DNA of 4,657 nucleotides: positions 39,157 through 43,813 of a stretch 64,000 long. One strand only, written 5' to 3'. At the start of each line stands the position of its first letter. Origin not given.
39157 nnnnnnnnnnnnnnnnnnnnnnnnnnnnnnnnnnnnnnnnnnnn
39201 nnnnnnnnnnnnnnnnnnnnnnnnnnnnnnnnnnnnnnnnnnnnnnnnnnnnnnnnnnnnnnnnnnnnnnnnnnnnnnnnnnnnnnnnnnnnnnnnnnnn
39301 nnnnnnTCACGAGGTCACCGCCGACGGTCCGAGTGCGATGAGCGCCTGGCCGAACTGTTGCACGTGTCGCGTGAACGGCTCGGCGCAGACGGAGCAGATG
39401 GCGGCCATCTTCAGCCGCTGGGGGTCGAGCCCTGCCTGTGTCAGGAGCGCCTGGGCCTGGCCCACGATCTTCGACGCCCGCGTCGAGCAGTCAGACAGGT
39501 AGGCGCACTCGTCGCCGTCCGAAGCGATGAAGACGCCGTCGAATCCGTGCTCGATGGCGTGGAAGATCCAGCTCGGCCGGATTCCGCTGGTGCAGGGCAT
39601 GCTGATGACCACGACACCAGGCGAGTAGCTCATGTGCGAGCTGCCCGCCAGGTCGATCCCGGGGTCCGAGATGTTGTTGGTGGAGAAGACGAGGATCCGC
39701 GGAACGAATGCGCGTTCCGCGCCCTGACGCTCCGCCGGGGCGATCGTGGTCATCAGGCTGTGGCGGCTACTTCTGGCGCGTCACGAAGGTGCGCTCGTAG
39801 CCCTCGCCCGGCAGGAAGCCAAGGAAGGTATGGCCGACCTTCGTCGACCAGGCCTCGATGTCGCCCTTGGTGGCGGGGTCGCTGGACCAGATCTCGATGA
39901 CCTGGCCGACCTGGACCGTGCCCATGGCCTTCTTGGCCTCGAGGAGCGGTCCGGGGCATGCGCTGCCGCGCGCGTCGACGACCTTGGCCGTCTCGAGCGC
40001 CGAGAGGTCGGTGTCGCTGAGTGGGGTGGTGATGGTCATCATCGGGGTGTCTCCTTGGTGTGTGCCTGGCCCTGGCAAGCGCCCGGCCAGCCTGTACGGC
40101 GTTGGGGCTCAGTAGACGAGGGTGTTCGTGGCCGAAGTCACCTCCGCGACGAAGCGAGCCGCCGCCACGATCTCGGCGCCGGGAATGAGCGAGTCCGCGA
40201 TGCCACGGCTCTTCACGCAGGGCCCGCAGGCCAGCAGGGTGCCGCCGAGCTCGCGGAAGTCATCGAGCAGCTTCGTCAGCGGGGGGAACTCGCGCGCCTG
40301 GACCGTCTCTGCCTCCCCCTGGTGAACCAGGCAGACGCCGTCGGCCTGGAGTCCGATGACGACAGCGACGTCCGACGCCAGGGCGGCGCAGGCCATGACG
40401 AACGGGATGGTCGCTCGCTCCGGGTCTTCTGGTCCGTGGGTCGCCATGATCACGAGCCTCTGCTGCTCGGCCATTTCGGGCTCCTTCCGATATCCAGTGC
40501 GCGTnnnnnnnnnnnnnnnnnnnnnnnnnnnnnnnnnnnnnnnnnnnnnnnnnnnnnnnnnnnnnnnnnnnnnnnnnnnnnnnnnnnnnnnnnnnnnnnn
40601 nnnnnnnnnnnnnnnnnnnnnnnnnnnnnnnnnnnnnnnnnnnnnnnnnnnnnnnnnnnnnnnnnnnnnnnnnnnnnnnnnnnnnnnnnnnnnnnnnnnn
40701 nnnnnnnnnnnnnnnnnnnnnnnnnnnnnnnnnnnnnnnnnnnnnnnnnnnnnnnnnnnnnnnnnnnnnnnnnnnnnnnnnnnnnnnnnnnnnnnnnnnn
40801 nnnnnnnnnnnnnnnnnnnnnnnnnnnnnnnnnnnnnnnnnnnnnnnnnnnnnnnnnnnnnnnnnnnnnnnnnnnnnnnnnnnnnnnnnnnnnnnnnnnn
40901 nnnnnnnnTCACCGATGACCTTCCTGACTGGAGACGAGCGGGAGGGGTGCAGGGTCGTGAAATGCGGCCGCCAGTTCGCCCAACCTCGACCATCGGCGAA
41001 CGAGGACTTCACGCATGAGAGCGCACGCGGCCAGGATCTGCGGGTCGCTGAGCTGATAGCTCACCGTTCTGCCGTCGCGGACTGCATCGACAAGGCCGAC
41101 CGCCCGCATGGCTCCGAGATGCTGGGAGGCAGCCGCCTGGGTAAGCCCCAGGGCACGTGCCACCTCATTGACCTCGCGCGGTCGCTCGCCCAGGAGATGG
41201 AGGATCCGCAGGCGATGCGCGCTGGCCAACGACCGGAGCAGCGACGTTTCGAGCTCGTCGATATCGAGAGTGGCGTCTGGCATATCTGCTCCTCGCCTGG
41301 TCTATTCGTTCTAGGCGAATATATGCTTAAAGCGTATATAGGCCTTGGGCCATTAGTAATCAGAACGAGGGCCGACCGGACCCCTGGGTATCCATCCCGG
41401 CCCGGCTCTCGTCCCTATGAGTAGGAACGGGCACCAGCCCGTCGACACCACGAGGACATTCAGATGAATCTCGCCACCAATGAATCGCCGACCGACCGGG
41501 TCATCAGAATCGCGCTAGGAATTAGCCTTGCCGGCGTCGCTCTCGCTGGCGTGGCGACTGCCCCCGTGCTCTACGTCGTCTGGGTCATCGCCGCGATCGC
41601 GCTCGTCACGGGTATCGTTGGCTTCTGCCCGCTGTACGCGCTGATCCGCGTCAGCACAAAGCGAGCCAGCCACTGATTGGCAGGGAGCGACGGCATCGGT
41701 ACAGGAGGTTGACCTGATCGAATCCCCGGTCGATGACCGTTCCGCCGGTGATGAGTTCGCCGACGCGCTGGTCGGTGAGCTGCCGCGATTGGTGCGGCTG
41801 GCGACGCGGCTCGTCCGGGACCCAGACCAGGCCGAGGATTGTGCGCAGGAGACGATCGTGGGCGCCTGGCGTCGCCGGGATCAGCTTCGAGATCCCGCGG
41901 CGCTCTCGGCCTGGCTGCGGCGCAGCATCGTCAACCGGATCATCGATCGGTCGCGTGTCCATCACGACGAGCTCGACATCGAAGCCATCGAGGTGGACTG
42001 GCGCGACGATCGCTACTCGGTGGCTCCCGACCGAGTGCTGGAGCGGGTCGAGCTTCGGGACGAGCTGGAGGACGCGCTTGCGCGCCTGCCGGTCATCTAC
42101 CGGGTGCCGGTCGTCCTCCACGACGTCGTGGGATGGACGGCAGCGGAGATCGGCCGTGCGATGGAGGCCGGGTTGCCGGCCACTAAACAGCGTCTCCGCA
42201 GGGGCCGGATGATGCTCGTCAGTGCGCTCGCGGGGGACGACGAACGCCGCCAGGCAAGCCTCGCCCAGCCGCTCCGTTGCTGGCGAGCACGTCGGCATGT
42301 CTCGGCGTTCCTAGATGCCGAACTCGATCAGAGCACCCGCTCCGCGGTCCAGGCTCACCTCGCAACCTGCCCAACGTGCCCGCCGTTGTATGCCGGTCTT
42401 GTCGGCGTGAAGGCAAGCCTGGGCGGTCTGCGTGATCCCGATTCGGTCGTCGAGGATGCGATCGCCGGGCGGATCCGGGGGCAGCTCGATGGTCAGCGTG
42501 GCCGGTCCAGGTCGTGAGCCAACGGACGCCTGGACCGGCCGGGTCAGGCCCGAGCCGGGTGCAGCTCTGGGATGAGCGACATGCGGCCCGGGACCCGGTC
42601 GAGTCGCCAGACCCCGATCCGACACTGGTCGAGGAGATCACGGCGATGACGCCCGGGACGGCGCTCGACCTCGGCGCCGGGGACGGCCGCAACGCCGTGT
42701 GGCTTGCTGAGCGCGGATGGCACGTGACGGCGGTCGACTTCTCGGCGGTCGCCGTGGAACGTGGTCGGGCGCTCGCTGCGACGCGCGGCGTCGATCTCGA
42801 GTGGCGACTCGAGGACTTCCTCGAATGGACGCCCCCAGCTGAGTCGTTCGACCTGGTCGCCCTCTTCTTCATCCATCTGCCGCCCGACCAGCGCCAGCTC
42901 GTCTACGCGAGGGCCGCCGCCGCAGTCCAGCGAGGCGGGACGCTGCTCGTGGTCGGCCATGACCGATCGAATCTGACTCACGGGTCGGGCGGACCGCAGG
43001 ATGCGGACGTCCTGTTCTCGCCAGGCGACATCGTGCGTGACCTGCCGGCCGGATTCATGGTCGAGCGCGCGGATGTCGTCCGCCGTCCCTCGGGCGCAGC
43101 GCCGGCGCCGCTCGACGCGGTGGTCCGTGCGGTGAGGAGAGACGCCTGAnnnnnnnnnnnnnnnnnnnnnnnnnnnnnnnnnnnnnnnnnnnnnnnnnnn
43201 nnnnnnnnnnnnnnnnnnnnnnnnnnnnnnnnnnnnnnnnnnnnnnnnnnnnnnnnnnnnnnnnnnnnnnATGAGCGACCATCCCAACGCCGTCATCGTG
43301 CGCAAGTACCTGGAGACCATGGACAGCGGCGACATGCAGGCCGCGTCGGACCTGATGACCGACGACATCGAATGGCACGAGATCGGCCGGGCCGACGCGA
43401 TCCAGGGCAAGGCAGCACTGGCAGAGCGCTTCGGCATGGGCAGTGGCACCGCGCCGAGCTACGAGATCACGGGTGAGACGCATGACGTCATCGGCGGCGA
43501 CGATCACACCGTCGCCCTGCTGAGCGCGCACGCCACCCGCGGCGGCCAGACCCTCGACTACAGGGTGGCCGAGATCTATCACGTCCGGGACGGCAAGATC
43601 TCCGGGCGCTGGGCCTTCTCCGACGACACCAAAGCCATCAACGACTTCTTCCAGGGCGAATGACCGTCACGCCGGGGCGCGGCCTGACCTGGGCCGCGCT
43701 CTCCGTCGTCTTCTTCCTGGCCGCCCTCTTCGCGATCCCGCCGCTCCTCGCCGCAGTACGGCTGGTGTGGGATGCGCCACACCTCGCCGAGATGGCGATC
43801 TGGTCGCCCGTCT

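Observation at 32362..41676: Eleven-gene operon joining DsrE/TusA sulfur carriers to an HdrA/HdrL/MvhD/QmoC-type complex with no HdrB, AprAB or DsrAB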

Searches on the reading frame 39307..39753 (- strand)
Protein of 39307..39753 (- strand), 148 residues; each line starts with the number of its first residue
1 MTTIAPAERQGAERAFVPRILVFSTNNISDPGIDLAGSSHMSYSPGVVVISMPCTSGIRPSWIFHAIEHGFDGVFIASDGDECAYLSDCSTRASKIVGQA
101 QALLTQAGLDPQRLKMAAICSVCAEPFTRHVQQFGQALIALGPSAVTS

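Call 5: search_protein_families(library=pfam, proteins=[window:39307-39753:-], max_evalue=0.01)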
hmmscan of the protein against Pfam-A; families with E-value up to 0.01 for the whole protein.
window:39307-39753:- (148 aa): 1 family
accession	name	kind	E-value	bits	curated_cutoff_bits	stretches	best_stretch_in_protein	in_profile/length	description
PF02662.21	FlpD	-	2.1e-28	99.3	22.3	1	20-142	1-123/123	Methyl-viologen-reducing hydrogenase, delta subunit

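Call 6: search_protein_families(library=ncbifam, proteins=[window:39307-39753:-], max_evalue=0.01)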
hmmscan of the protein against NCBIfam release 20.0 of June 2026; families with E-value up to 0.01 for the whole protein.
window:39307-39753:- (148 aa): 4 families
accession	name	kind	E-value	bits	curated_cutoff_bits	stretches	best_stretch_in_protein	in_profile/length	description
NF040770.1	hetero_SS_HdrA2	exception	8.6e-19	67.1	1100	1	12-144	642-774/777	CoB-CoM heterodisulfide reductase HdrA2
NF045873.1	F420_non_VhuD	exception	1.4e-14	54.3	215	1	20-146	4-130/132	F420-non-reducing hydrogenase iron-sulfur subunit VhuD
NF041891.1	hdrA_Methbact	equivalog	1.2e-06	27.1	1300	1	19-134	645-754/762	ferredoxin:CoB-CoM heterodisulfide reductase subunit HdrA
NF041778.1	hetero_SS_HdrA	equivalog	0.0029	15.5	1400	1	20-79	656-715/771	ferredoxin:CoB-CoM heterodisulfide reductase subunit HdrA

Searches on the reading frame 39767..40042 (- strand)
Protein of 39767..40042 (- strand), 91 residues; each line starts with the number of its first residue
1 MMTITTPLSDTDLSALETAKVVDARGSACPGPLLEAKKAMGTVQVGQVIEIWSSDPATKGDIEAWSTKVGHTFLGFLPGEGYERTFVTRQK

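Call 5: search_protein_families(library=pfam, proteins=[window:39767-40042:-], max_evalue=0.01)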
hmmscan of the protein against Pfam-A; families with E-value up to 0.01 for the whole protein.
window:39767-40042:- (91 aa): 1 family
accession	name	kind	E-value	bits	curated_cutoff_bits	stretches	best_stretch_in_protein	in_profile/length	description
PF01206.22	TusA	-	8.6e-18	64.4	28.6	1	20-80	1-61/70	Sulfurtransferase TusA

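Call 6: search_protein_families(library=ncbifam, proteins=[window:39767-40042:-], max_evalue=0.01)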
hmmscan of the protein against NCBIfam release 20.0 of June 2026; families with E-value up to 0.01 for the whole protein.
window:39767-40042:- (91 aa): 4 families
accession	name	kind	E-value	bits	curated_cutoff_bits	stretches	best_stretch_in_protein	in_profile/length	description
NF001423.0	PRK00299.1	equivalog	7.1e-09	35.4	78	1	17-74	7-64/82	sulfurtransferase TusA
TIGR03527.1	selenium_YedF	equivalog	5.1e-05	23.2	110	1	22-71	1-50/194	sulfurtransferase-like selenium metabolism protein YedF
NF041048.1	TusA_like_YeeD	exception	0.00022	20.9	147.5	1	22-73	4-55/72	thiosulfate utilization sulfurtransferase TsuB/YeeD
NF008242.0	PRK11018.1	equivalog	0.00079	19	79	1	20-62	9-51/78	sulfurtransferase-like selenium metabolism protein YedF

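Call 85: search_solved_structures(query=window:39767-40042:-, max_evalue=0.001)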
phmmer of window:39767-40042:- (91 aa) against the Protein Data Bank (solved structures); distinct sequences matched with E-value up to 0.001: 5.
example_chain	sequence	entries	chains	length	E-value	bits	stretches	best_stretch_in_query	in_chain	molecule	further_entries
1pav_A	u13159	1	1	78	9.1e-15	58.1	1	19-86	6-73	Hypothetical protein Ta1170/Ta1414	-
1jdq_A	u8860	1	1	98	3e-08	37.2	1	13-74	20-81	HYPOTHETICAL PROTEIN TM0983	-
3lvj_C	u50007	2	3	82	1.4e-05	28.7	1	20-74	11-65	Sulfurtransferase tusA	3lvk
1dcj_A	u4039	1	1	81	1.8e-05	28.4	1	21-74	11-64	YHHP PROTEIN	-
8k1r_B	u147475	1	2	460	0.00026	24.6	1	12-74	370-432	Spirochaeta thermophila YeeE(TsuA)-YeeD(TsuB),UPF0033 domain-containing protein, SirA-like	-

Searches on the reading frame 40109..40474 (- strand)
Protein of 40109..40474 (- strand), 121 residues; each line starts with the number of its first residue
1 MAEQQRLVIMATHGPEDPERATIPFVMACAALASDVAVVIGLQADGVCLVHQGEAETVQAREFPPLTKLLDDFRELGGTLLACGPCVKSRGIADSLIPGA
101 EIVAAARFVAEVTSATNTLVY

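Call 5: search_protein_families(library=pfam, proteins=[window:40109-40474:-], max_evalue=0.01)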
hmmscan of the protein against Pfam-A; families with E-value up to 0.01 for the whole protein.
window:40109-40474:- (121 aa): 2 families
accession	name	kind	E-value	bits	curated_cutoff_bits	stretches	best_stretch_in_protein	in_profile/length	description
PF02635.20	DsrE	-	8.7e-15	55.4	22.7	1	6-119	2-114/116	DsrE/DsrF-like family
PF13686.11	DrsE_2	-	9.9e-05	22.8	25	0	57-119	92-155/156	DsrE/DsrF/DrsH-like family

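Call 6: search_protein_families(library=ncbifam, proteins=[window:40109-40474:-], max_evalue=0.01)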
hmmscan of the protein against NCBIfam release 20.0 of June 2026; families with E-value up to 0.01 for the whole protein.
window:40109-40474:- (121 aa): 1 family
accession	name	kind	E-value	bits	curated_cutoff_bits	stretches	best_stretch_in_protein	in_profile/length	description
NF040732.3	DsrE_rel_SaoD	equivalog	0.0013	18.8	169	1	77-109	64-96/110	DsrE-related protein SaoD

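Call 84: search_solved_structures(query=window:40109-40474:-, max_evalue=0.01)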
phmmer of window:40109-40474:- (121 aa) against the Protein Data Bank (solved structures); distinct sequences matched with E-value up to 0.01: 1.
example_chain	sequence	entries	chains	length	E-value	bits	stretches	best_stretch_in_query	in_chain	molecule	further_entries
3mc3_A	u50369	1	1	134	2.5e-05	27.4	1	3-119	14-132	DsrE/DsrF-like family protein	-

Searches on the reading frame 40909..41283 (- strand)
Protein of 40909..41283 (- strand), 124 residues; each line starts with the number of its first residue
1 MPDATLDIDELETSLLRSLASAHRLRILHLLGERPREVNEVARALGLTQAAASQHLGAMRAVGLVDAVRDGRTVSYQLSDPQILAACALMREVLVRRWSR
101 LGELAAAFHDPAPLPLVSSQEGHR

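Call 5: search_protein_families(library=pfam, proteins=[window:40909-41283:-], max_evalue=0.01)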
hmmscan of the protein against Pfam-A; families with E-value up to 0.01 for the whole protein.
window:40909-41283:- (124 aa): 11 families
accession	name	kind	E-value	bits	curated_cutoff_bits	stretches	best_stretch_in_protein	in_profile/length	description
PF01022.26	HTH_5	-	9.8e-12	45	22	1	24-66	4-46/47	Bacterial regulatory protein, arsR family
PF12840.13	HTH_20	-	1.1e-10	41.7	27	1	19-66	1-49/51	Helix-turn-helix domain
PF12802.13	MarR_2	-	4.6e-07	30.4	27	1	24-71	7-56/61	MarR family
PF09339.16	HTH_IclR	-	2.2e-06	27.8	22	1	25-66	6-49/52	IclR helix-turn-helix domain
PF25213.1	HVO_A0261_N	-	0.00024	21.4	35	1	19-69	8-58/86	HVO_A0261 N-terminal domain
PF25212.1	HVO_A0114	-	0.00037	20.7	27.6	1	14-73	14-74/84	HVO_A0114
PF17782.7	DprA_WH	-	0.00057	20.3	22.9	1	21-56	11-46/61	DprA winged helix domain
PF24034.1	DUF7343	-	0.0021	18.3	27.6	1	39-73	22-56/62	Domain of unknown function (DUF7343)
PF01978.25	TrmB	-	0.0026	18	25.6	1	29-81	16-67/68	Sugar-specific transcriptional regulator TrmB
PF24033.1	DUF7342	-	0.0065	16.9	31.6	1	29-82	11-63/150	Family of unknown function (DUF7342)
PF13545.12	HTH_Crp_2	-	0.0084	16.5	27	0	39-86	26-69/70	Crp-like helix-turn-helix domain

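Call 6: search_protein_families(library=ncbifam, proteins=[window:40909-41283:-], max_evalue=0.01)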
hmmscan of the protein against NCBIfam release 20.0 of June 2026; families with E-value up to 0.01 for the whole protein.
window:40909-41283:- (124 aa): 12 families
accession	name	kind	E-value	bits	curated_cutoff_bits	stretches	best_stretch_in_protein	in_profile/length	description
NF033788.1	HTH_metalloreg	subfamily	3.4e-20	71.6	55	1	14-85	3-75/77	metalloregulator ArsR/SmtB family transcription factor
NF047906.1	CdPbTransRegCmtR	equivalog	4.5e-13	49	150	1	15-93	14-92/104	Cd(II)/Pb(II)-sensing metalloregulatory transcriptional regulator CmtR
NF045707.1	Dbac_1936_reg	equivalog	9.4e-12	44.8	115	1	14-90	9-85/99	ArsR/SmtB-type metalloregulator TsoR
NF033789.1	repress_SdpR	subfamily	1.4e-10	40.9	100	1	16-79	2-65/79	autorepressor SdpR family transcription factor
NF040642.1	sulf_sens_BigR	equivalog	1.5e-08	34.6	155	1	14-82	12-80/95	sulfite-sensing transcriptional repressor BigR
NF041413.1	ArsR_Rv2640c_fam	equivalog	8.8e-08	32.6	155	1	15-90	34-113/118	Rv2640c family ArsR-like transcriptional regulator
NF007528.0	PRK10141.1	subfamily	2e-05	24.4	97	1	14-88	8-82/117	metalloregulator ArsR/SmtB family transcription factor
NF053602.1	Phr_regulator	exception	3.5e-05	23.5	320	1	15-67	5-57/191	heat shock transcription regulator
NF053755.1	MsvR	equivalog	5.9e-05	22.9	220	1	16-70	7-61/236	transcriptional factor MsvR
NF052532.1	TransRegPagRBaca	equivalog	9.2e-05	22.5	170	1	11-90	16-95/99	transcriptional repressor PagR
TIGR01884.1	cas_HTH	subfamily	0.00085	18.8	60.2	1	6-73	126-193/202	CRISPR-associated CARF protein Csa3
NF047331.1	phage_HTJ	equivalog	0.0065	16.2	33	1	54-95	6-46/59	phage head-tail joining protein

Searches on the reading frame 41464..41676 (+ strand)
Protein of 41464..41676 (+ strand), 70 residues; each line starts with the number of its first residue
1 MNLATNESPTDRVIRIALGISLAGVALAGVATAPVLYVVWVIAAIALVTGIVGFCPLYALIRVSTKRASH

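Call 23: search_protein_families(library=pfam, proteins=[window:41464-41676:+], max_evalue=0.001)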
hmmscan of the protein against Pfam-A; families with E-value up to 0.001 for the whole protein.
window:41464-41676:+ (70 aa): 1 family
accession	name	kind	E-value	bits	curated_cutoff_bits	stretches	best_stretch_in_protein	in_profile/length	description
PF11127.14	YgaP-like_TM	-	3.6e-16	59.5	25.3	1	4-67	2-64/66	Inner membrane protein YgaP-like, transmembrane domain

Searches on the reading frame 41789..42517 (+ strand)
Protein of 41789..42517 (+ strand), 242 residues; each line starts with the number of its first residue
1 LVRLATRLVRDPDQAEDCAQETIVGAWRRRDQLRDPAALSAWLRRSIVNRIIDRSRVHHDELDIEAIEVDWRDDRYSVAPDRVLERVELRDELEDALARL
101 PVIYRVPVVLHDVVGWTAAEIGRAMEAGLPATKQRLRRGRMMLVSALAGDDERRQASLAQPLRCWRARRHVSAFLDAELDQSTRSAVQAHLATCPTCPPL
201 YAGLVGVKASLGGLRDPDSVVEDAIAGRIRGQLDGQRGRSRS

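Call 23: search_protein_families(library=pfam, proteins=[window:41789-42517:+], max_evalue=0.001)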
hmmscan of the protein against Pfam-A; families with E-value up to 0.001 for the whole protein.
window:41789-42517:+ (242 aa): 3 families
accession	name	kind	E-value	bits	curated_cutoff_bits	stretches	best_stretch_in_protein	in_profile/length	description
PF04542.20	Sigma70_r2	-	8.5e-14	51.6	24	1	2-56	10-66/71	Sigma-70 region 2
PF13490.11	zf-HC2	-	1.1e-09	38.7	22.2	1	167-197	4-34/35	Putative zinc-finger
PF08281.18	Sigma70_r4_2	-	3.3e-09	36.7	25.7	1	91-143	2-54/54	Sigma-70, region 4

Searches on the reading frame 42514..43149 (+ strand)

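Call 23: search_protein_families(library=pfam, proteins=[window:42514-43149:+], max_evalue=0.001)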
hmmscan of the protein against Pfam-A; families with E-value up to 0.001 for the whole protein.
window:42514-43149:+ (211 aa): 8 families
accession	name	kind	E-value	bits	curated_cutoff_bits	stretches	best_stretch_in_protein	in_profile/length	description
PF13649.12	Methyltransf_25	-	1.5e-17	64.5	27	1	51-142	2-97/97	Methyltransferase domain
PF08241.18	Methyltransf_11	-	2.1e-12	48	21.2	1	51-145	1-94/95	Methyltransferase domain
PF08242.18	Methyltransf_12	-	1.2e-09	39.2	30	1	51-144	1-98/98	Methyltransferase domain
PF13489.12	Methyltransf_23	-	3.5e-08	33.8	27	1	46-119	22-89/164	Methyltransferase domain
PF13847.12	Methyltransf_31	-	6.8e-08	32.8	27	1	49-150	6-113/145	Methyltransferase domain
PF03848.20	TehB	-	2.4e-07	30.8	20.4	1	39-83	23-67/193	Tellurite resistance protein TehB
PF05175.20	MTS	-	4.5e-06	26.8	23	1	38-149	23-141/170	Methyltransferase small domain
PF05724.17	TPMT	-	3.4e-05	24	26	1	54-83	45-74/218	Thiopurine S-methyltransferase (TPMT)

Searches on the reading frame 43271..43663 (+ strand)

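Call 23: search_protein_families(library=pfam, proteins=[window:43271-43663:+], max_evalue=0.001)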
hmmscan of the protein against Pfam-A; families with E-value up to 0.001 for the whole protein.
window:43271-43663:+ (130 aa): 3 families
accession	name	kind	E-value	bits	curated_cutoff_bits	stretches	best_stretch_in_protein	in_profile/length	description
PF12680.13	SnoaL_2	-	1.5e-15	58.1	27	1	10-111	1-100/102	SnoaL-like domain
PF07366.18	SnoaL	-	2.3e-10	40.8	28.4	1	8-120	2-120/126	SnoaL-like polyketide cyclase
PF14534.12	DUF4440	-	2.8e-07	31.4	25.2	1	10-108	5-103/107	Domain of unknown function (DUF4440)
